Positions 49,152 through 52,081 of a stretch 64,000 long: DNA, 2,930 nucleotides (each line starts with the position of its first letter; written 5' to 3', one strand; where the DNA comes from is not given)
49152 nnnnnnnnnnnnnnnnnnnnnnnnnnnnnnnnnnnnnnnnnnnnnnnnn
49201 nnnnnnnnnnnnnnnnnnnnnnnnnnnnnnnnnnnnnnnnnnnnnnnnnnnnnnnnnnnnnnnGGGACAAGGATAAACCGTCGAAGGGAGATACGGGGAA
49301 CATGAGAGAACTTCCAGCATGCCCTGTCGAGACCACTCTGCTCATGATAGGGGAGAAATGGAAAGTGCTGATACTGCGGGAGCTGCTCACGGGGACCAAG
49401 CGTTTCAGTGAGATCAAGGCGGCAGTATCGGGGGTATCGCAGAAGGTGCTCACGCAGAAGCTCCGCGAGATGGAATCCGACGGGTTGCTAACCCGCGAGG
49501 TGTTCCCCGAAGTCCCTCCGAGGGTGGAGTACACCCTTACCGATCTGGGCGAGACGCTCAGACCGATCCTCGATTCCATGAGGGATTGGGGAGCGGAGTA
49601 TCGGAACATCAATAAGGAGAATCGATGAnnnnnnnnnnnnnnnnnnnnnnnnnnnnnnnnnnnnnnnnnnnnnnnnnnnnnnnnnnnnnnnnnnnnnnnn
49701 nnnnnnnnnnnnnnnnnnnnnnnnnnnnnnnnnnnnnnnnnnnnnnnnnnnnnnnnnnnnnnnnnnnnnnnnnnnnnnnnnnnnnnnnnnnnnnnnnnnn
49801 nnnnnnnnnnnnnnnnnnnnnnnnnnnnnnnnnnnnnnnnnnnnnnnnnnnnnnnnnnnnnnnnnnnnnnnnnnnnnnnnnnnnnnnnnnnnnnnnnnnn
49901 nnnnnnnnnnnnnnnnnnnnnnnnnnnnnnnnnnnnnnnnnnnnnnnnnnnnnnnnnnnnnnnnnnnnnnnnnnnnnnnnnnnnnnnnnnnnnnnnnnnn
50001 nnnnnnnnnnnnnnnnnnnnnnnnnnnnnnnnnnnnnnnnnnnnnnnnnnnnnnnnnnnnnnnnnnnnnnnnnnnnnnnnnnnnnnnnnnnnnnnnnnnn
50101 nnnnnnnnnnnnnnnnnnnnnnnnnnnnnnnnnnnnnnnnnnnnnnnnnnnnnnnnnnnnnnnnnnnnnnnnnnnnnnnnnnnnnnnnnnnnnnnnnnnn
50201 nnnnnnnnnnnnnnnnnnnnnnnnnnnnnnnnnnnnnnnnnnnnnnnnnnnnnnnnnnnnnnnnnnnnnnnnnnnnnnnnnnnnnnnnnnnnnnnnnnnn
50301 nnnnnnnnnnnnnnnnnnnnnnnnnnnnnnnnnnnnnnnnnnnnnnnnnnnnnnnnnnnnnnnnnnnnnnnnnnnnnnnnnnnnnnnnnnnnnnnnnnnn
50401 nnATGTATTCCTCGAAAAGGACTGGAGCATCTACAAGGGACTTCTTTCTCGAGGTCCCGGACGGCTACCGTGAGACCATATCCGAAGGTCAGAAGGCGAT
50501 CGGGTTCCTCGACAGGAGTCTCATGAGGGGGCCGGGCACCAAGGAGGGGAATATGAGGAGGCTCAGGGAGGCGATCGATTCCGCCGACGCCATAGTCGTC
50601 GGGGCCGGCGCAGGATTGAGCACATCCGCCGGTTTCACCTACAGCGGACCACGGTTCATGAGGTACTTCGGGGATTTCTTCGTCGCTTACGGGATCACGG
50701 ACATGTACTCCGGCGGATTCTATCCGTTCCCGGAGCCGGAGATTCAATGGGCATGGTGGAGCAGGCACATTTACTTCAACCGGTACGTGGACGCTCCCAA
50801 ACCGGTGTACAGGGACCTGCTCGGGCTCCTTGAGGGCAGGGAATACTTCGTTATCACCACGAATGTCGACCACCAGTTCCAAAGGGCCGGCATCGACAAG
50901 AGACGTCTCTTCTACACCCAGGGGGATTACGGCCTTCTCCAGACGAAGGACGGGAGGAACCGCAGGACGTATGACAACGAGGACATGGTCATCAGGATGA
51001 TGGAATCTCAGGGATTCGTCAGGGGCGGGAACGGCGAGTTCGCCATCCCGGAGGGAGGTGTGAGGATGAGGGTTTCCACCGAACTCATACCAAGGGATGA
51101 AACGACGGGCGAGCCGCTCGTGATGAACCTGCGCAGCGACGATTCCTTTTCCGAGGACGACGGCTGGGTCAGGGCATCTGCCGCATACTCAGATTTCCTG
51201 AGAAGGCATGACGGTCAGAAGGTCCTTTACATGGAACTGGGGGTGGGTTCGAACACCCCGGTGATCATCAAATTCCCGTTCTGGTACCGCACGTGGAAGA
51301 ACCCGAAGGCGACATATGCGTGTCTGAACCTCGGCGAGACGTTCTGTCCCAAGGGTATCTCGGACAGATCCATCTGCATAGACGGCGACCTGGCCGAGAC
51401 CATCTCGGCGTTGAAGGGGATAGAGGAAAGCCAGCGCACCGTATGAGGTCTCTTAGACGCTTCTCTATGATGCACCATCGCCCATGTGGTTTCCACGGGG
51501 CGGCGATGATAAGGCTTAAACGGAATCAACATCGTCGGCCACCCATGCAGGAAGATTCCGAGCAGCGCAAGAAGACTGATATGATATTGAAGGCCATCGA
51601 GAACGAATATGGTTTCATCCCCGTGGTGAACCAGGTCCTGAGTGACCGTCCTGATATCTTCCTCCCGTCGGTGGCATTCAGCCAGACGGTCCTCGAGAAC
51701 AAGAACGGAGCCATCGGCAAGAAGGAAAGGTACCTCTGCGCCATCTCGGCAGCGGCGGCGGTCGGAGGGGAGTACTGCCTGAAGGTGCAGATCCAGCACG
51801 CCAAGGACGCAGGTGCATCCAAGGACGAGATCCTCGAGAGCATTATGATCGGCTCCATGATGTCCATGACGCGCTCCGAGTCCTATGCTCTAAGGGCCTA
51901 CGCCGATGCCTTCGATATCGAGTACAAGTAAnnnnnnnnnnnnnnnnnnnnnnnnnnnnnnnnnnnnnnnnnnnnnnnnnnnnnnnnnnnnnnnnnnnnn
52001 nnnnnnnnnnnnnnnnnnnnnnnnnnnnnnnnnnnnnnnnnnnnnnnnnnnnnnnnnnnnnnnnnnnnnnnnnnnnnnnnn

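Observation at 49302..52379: Zn-macrodomain/SirTM ADP-ribosylation pair without GcvH-L or lipoate ligase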

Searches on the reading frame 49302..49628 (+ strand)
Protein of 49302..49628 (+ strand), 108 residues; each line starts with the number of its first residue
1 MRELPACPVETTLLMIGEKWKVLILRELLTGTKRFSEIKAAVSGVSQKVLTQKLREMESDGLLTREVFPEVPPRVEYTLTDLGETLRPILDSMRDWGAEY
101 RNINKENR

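Call 3: search_protein_families(library=pfam, proteins=[window:49302-49628:+], max_evalue=0.01)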
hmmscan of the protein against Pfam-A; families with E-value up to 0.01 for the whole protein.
window:49302-49628:+ (108 aa): 2 families
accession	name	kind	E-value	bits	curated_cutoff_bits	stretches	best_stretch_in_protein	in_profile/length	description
PF01638.23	HxlR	-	1.4e-35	121.4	20.8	1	15-102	1-88/91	HxlR-like helix-turn-helix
PF03551.20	PadR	-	0.0026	18.2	27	1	45-85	29-71/75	Transcriptional regulator PadR-like family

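Call 4: search_protein_families(library=ncbifam, proteins=[window:49302-49628:+], max_evalue=0.01)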
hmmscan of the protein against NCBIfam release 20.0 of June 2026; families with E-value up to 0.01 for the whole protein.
window:49302-49628:+ (108 aa): 3 families
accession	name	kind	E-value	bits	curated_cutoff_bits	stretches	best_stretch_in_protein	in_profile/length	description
NF047364.1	redox_TF_RrpB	exception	2.6e-37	127.3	175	1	6-102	4-105/105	MarR family transcription factor RrpB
NF047367.1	redox_TF_RrpA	exception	9.6e-21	74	185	1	6-101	5-101/101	MarR family transcription factor RrpA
TIGR01884.1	cas_HTH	subfamily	0.0093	15.4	60.2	1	19-67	142-190/202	CRISPR-associated CARF protein Csa3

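Call 71: search_solved_structures(query=window:49302-49625:+, max_evalue=1e-8)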
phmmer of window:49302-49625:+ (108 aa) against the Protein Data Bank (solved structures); distinct sequences matched with E-value up to 1e-8: 13.
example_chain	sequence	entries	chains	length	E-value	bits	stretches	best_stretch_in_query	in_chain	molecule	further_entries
7kd3_A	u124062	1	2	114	5.3e-30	107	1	6-101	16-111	Putative transcriptional regulator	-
4a5m_A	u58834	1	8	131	4.3e-28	100.9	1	6-104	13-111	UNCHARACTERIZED HTH-TYPE TRANSCRIPTIONAL REGULATOR YYBR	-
7bze_A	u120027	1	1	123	4.6e-28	100.8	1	7-102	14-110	HTH-type transcriptional activator HxlR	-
7bzd_A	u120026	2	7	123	8.6e-28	99.9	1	7-102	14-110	HTH-type transcriptional activator HxlR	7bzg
4a5n_A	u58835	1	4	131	8.4e-27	96.7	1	6-104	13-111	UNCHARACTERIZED HTH-TYPE TRANSCRIPTIONAL REGULATOR YYBR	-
2hzt_A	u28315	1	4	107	3.9e-25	91.4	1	9-102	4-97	Putative HTH-type transcriptional regulator ytcD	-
1z7u_A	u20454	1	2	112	1.1e-23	86.7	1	11-100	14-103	hypothetical protein EF0647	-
1yyv_A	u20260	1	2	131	5.2e-20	74.9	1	6-96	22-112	putative transcriptional regulator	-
2fsw_A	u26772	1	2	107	7.7e-20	74.4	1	6-99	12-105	PG_0823 protein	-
5hs7_A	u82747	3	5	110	3.7e-19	72.2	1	7-100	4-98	HTH-type transcriptional regulator YodB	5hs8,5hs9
9wvg_C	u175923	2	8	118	7.8e-19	71.1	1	7-98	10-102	Uncharacterized HTH-type transcriptional regulator YdzF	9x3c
2f2e_A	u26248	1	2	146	2.2e-13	53.6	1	5-101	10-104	PA1607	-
4gcv_A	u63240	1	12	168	4.6e-13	52.6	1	6-99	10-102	Putative transcription protein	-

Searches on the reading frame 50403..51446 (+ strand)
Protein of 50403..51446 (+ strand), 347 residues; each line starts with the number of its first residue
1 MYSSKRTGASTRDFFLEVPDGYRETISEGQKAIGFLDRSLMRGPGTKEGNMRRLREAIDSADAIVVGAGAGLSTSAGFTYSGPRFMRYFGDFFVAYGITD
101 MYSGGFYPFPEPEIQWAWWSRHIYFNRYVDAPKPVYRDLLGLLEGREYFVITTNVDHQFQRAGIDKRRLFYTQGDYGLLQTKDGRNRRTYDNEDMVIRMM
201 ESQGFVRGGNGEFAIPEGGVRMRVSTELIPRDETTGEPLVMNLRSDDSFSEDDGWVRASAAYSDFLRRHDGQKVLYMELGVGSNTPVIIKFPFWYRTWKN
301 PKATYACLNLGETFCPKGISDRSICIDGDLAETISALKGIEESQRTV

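Call 3: search_protein_families(library=pfam, proteins=[window:50403-51446:+], max_evalue=0.01)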
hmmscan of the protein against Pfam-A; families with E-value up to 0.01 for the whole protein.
window:50403-51446:+ (347 aa): 0 families

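Call 4: search_protein_families(library=ncbifam, proteins=[window:50403-51446:+], max_evalue=0.01)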
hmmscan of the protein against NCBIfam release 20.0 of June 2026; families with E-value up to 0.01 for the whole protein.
window:50403-51446:+ (347 aa): 2 families
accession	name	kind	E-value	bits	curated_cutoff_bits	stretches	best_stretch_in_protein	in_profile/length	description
NF001753.0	PRK00481.1-3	subfamily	0.0049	15.9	243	1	51-164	3-110/252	NAD-dependent protein deacylase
NF040867.1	prot_deacyl_CobB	equivalog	0.0057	15.9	320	1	54-165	3-108/242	NAD-dependent protein deacetylase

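Call 5: search_solved_structures(query=window:50403-51446:+, max_evalue=1, show_alignments=2)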
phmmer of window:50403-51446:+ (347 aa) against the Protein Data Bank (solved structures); distinct sequences matched with E-value up to 1: 2.
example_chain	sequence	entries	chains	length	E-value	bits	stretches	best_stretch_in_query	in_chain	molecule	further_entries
5a3a_A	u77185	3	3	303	4e-50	174.1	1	52-341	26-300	SIR2 FAMILY PROTEIN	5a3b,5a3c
8rsn_A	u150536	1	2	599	1.8e-17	66.7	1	40-182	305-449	ADP-ribose 1''-phosphate phosphatase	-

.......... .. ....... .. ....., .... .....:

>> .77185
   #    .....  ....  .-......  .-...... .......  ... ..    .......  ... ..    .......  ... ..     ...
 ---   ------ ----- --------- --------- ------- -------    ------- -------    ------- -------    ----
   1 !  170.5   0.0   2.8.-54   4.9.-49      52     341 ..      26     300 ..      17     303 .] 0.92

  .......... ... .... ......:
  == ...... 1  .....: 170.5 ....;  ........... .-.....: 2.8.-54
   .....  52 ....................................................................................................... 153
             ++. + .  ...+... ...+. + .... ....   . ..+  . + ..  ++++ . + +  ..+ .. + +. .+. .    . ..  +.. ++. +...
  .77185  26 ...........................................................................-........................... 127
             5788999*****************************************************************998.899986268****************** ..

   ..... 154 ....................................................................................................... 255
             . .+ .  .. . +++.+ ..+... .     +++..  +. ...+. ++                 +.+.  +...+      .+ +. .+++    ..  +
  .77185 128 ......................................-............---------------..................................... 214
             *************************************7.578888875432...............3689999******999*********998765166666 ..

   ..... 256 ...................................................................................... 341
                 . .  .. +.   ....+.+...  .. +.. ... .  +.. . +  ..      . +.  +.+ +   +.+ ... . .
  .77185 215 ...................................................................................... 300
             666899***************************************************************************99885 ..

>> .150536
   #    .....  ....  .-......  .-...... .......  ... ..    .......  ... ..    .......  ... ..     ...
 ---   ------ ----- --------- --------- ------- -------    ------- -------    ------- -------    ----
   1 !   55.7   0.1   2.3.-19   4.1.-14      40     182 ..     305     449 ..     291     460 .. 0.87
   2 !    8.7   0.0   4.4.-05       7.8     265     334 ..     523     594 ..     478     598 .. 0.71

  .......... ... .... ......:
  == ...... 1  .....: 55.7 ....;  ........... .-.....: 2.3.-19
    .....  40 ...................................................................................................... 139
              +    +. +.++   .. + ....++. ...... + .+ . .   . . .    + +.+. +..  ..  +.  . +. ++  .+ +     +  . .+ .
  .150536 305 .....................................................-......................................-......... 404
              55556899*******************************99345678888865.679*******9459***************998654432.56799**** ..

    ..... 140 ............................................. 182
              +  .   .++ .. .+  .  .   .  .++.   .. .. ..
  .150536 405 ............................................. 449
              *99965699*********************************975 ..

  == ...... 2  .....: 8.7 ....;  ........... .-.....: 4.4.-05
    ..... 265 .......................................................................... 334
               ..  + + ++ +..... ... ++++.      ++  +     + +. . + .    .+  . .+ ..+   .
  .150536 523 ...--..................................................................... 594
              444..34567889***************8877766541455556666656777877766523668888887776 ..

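Call 12: find_homologous_proteins(query=window:50553-51443:+, max_evalue=0.00001)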
Query window:50553-51443:+ (297 aa): 8000 proteins with E <= 0.00001 among 8000 candidates; the best 120 are listed.
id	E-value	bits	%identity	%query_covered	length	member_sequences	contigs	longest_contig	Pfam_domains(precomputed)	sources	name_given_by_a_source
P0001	2.0e-197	673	97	100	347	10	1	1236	-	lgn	-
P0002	1.1e-166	572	81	99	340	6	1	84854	-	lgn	-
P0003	2.6e-149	515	74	98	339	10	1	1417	-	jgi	-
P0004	3.9e-146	504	71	97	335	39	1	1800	-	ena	-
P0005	1.1e-143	496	71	99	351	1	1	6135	-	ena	-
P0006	1.1e-143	496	70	99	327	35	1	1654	-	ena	-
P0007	1.7e-142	492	70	97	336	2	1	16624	-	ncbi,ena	-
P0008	5.2e-142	491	70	98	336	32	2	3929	-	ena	-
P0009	2.7e-140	485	70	97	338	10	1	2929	-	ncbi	-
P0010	2.9e-140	485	70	97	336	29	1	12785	-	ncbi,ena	-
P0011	7.5e-140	484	70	97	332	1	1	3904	-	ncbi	-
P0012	1.4e-139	483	69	97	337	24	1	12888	-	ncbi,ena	-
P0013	3.0e-137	475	71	96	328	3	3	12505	-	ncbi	-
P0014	5.8e-137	474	70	97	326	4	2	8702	-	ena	-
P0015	6.6e-137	474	68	95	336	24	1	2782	-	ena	-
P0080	5.7e-129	448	65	99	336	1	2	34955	-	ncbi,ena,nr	ncbi:MAG: hypothetical protein IJ109_08885 [Firmicutes bacterium]|nr:hypothetical protein [Bacillota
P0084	6.9e-129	448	66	96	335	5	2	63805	-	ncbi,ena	-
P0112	2.0e-128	446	64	97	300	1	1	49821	-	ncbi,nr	ncbi:MAG: Sir2 silent information regulator family NAD-dependent deacetylase [Spirochaetaceae bacter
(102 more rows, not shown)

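Call 15: find_encoding_contigs(protein=P0002, flank=10000, max_places=3)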
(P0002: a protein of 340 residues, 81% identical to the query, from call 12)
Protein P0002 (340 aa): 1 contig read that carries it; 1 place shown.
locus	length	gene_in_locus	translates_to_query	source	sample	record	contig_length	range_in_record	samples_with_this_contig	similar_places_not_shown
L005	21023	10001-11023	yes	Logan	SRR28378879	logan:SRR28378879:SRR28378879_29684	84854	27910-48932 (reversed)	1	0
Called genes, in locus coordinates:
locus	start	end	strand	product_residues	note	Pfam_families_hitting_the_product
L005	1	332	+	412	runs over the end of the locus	PF03463:eRF1_1, PF18854:baeRF_family10, PF03464:eRF1_2, PF18859:acVLRF1, PF03465:eRF1_3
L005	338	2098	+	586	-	PF03485:Arg_tRNA_synt_N, PF00750:tRNA-synt_1d, PF01921:tRNA-synt_1f (faint), PF05746:DALR_1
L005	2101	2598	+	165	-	PF09390:DUF1999, PF00583:Acetyltransf_1, PF13508:Acetyltransf_7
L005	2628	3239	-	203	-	-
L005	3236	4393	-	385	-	PF06849:DUF1246, PF06973:DUF1297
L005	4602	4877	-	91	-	-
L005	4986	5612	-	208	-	PF00406:ADK, PF13238:AAA_18 (faint), PF13671:AAA_33 (weak), PF13207:AAA_17, PF05191:ADK_lid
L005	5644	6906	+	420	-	PF01955:CbiZ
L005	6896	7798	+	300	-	PF01955:CbiZ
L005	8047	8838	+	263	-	-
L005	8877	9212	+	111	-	PF01638:HxlR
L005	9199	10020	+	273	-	PF01661:Macro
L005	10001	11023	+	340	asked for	-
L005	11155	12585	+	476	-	PF01565:FAD_binding_4, PF02913:FAD-oxidase_C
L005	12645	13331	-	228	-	PF02163:Peptidase_M50 (weak)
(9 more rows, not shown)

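Call 37: find_encoding_contigs(protein=P0112, flank=7000, max_places=2)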
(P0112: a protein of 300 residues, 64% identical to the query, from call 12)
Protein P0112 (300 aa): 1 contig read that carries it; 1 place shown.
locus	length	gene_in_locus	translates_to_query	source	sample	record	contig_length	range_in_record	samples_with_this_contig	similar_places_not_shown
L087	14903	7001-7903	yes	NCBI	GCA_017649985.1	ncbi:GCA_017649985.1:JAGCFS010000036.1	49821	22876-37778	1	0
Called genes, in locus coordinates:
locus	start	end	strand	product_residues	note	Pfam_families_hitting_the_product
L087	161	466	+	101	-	PF02583:Trns_repr_metal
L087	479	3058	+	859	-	PF00403:HMA, PF00122:E1-E2_ATPase, PF00702:Hydrolase, PF00403:HMA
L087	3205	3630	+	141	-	PF00892:EamA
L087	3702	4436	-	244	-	PF01643:Acyl-ACP_TE (weak), PF20791:Acyl-ACP_TE_C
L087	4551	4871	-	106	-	PF05437:AzlD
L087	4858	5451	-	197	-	PF03591:AzlC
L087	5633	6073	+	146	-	PF02082:Rrf2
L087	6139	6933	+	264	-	PF01661:Macro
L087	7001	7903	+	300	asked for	-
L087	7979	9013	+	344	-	PF00389:2-Hacid_dh, PF02826:2-Hacid_dh_C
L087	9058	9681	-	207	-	PF14358:DUF4405 (weak)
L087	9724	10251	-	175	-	PF02525:Flavodoxin_2 (faint), PF12682:Flavodoxin_4, PF12724:Flavodoxin_5 (faint)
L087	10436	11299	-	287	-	PF00892:EamA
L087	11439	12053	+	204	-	PF10112:Halogen_Hydrol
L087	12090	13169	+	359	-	PF05816:TelA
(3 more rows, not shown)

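Call 38: find_encoding_contigs(protein=P0080, flank=7000, max_places=2)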
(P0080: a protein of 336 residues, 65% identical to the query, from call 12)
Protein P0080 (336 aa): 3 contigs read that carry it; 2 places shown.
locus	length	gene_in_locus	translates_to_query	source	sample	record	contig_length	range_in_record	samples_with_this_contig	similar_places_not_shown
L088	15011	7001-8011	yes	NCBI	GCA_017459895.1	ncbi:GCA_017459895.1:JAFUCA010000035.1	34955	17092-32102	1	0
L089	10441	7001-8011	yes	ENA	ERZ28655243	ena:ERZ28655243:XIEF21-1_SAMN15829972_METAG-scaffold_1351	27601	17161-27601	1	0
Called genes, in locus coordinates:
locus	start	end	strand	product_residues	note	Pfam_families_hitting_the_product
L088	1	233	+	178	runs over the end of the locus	PF18306:LDcluster4, PF03641:Lysine_decarbox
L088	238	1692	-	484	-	PF02127:Peptidase_M18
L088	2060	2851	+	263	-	PF01182:Glucosamine_iso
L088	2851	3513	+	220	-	PF00132:Hexapep (faint), PF25084:LbH_EIF2B, PF25087:GMPPB_C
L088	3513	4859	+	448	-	PF02878:PGM_PMM_I, PF02879:PGM_PMM_II, PF02880:PGM_PMM_III, PF00408:PGM_PMM_IV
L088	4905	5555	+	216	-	PF13526:DUF4125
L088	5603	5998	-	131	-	PF04138:GtrA_DPMS_TM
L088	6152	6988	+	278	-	PF01661:Macro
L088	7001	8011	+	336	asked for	-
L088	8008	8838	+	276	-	-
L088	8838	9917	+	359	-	PF03054:tRNA_Me_trans, PF20259:tRNA_Me_trans_M, PF20258:tRNA_Me_trans_C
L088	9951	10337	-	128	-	-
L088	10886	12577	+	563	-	-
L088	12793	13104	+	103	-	-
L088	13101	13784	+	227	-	PF00119:ATP-synt_A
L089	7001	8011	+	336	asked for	-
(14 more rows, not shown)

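Call 39: find_encoding_contigs(protein=P0084, flank=7000, max_places=2)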
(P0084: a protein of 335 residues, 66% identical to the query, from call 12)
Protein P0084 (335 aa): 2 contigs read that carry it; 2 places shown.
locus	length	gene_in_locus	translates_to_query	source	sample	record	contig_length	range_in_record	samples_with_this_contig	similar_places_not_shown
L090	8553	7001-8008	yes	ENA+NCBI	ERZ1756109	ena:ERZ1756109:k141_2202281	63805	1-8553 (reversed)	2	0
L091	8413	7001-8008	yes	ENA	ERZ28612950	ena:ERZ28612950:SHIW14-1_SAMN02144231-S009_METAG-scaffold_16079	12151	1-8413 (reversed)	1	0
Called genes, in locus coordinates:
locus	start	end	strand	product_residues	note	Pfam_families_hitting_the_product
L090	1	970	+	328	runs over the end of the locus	PF12740:PETase (weak), PF01738:DLH (weak), PF02129:Peptidase_S15, PF00326:Peptidase_S9 (faint)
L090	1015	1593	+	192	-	PF18050:Cyclophil_like2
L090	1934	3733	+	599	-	PF03118:RNA_pol_A_CTD, PF00004:AAA, PF17866:AAA_lid_6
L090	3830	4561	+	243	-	PF02525:Flavodoxin_2, PF03358:FMN_red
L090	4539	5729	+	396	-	PF01161:PBP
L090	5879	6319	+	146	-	PF02082:Rrf2, PF13545:HTH_Crp_2 (faint)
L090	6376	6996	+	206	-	PF01243:PNPOx_N, PF13534:Fer4_17 (faint), PF00037:Fer4 (weak), PF13237:Fer4_10 (weak), PF12838:Fer4_7, PF13187:Fer4_9, PF00037:Fer4 (weak), PF12837:Fer4_6 (weak), +6 more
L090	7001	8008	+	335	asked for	-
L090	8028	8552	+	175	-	?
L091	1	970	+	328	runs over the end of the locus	PF12740:PETase (weak), PF01738:DLH (weak), PF02129:Peptidase_S15, PF00326:Peptidase_S9 (faint)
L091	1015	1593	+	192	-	PF18050:Cyclophil_like2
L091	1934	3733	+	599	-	PF03118:RNA_pol_A_CTD, PF00004:AAA, PF17866:AAA_lid_6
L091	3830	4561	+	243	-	PF02525:Flavodoxin_2, PF03358:FMN_red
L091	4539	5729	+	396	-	PF01161:PBP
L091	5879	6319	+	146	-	PF02082:Rrf2, PF13545:HTH_Crp_2 (faint)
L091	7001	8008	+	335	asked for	-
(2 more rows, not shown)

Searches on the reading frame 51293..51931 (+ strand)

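Call 3: search_protein_families(library=pfam, proteins=[window:51293-51931:+], max_evalue=0.01)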
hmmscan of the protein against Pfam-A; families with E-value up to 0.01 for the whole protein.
window:51293-51931:+ (212 aa): 1 family
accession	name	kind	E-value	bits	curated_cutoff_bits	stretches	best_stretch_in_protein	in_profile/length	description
PF02627.25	CMD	-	9e-13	48.5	23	1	128-203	9-82/84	Carboxymuconolactone decarboxylase family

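Call 4: search_protein_families(library=ncbifam, proteins=[window:51293-51931:+], max_evalue=0.01)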
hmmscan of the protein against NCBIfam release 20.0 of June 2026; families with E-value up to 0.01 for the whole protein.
window:51293-51931:+ (212 aa): 6 families
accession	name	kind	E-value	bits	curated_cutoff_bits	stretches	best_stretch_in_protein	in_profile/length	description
TIGR01926.1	peroxid_rel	subfamily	6.9e-08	32.5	81.8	1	90-186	10-105/178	peroxidase-related enzyme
NF041047.1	GSU3128_fam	equivalog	1.2e-05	25.3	110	1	142-202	18-78/84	GSU3128 family (seleno)protein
NF041537.1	ArsM_AhpD_UU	exception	5.4e-05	22.1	510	1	137-193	277-333/345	arsenite methyltransferase/AhpD domain selenoprotein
TIGR04169.1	perox_w_seleSAM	hypoth_equivalog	9.3e-05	22.5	120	1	129-191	29-89/109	arsenosugar biosynthesis-associated peroxidase-like protein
NF045649.1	2X_seleno_MduS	exception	0.00076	18.6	380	1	137-188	247-298/338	methyltransferase domain-containing selenoprotein MduS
TIGR02425.1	decarb_PcaC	equivalog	0.0066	16.6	155.7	0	140-186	52-98/123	4-carboxymuconolactone decarboxylase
